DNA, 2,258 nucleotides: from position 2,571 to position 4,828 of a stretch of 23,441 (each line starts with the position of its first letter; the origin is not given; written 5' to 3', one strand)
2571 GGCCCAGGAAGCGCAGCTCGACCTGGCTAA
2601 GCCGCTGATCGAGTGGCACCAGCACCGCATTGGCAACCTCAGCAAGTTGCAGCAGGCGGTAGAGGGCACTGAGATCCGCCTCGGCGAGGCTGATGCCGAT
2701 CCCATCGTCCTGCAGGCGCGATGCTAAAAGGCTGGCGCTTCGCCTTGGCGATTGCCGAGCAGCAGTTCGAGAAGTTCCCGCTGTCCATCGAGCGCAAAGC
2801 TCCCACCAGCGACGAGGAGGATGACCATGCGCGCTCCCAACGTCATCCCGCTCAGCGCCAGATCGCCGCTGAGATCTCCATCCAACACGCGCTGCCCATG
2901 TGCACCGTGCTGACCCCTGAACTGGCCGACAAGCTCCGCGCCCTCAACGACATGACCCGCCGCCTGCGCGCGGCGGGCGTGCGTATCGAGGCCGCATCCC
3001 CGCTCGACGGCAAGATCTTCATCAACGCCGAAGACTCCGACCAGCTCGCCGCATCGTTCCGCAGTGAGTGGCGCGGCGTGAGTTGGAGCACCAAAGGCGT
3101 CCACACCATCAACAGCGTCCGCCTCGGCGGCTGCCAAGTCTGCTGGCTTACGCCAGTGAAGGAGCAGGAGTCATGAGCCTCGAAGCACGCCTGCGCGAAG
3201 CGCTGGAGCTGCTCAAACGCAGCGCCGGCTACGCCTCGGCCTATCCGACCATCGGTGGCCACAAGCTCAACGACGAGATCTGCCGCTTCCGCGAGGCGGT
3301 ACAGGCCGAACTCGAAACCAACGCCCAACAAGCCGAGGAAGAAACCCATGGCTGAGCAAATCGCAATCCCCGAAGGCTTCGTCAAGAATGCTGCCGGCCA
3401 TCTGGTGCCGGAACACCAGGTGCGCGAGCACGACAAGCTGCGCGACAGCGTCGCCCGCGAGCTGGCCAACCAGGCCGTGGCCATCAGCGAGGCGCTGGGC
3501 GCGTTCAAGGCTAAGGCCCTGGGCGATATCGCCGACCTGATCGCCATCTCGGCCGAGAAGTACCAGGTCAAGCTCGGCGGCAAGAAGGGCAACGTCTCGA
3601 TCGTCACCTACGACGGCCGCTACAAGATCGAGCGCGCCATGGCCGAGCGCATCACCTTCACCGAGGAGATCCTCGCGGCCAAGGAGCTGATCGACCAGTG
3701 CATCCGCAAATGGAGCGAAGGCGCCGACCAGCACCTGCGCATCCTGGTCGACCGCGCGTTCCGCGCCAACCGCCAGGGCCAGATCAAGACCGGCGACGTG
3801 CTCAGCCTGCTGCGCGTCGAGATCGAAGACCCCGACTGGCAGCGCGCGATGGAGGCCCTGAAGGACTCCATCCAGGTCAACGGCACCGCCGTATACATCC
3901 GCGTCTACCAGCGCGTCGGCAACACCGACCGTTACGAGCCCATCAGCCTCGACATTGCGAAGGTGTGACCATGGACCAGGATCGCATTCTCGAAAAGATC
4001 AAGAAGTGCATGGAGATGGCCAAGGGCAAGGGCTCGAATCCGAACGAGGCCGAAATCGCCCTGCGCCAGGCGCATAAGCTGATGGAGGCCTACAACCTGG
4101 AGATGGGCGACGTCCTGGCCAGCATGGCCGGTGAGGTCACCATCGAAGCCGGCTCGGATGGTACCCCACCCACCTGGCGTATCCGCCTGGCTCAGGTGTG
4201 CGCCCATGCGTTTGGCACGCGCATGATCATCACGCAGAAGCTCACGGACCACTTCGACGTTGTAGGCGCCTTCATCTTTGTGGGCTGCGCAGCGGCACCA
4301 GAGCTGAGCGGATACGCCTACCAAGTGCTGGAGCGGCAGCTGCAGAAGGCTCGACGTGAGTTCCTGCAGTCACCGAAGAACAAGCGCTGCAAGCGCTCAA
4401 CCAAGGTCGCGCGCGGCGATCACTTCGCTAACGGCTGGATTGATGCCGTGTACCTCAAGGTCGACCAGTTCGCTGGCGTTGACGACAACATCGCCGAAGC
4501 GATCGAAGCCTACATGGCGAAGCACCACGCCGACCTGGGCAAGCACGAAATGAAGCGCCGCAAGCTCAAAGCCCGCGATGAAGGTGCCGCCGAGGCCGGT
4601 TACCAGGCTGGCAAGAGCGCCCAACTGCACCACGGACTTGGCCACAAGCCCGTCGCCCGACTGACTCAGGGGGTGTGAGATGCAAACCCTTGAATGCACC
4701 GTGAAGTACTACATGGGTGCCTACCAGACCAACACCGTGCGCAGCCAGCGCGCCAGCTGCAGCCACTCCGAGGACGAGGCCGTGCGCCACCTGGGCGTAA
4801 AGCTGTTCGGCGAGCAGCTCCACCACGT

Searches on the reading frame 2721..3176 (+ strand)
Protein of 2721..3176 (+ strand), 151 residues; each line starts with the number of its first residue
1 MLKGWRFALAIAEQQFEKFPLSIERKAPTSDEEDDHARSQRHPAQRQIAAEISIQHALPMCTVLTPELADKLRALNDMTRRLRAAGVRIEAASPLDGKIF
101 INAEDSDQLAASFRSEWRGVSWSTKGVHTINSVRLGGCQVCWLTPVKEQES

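Call 85: search_protein_families(library=phrogs, proteins=[window:2721-3176:+], max_evalue=0.00001)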
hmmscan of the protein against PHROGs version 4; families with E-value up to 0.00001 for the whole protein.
window:2721-3176:+ (151 aa): 1 family
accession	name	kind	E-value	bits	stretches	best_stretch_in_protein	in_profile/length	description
phrog_2043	-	unknown function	3.7e-26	92.2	1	51-150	12-109/110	-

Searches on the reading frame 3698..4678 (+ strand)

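Call 85: search_protein_families(library=phrogs, proteins=[window:3698-4678:+], max_evalue=0.00001)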
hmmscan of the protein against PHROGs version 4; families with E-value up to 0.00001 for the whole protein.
window:3698-4678:+ (326 aa): 1 family
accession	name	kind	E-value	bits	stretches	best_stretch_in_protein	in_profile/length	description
phrog_421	-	unknown function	4.8e-64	217.1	1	91-321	3-237/241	unknown function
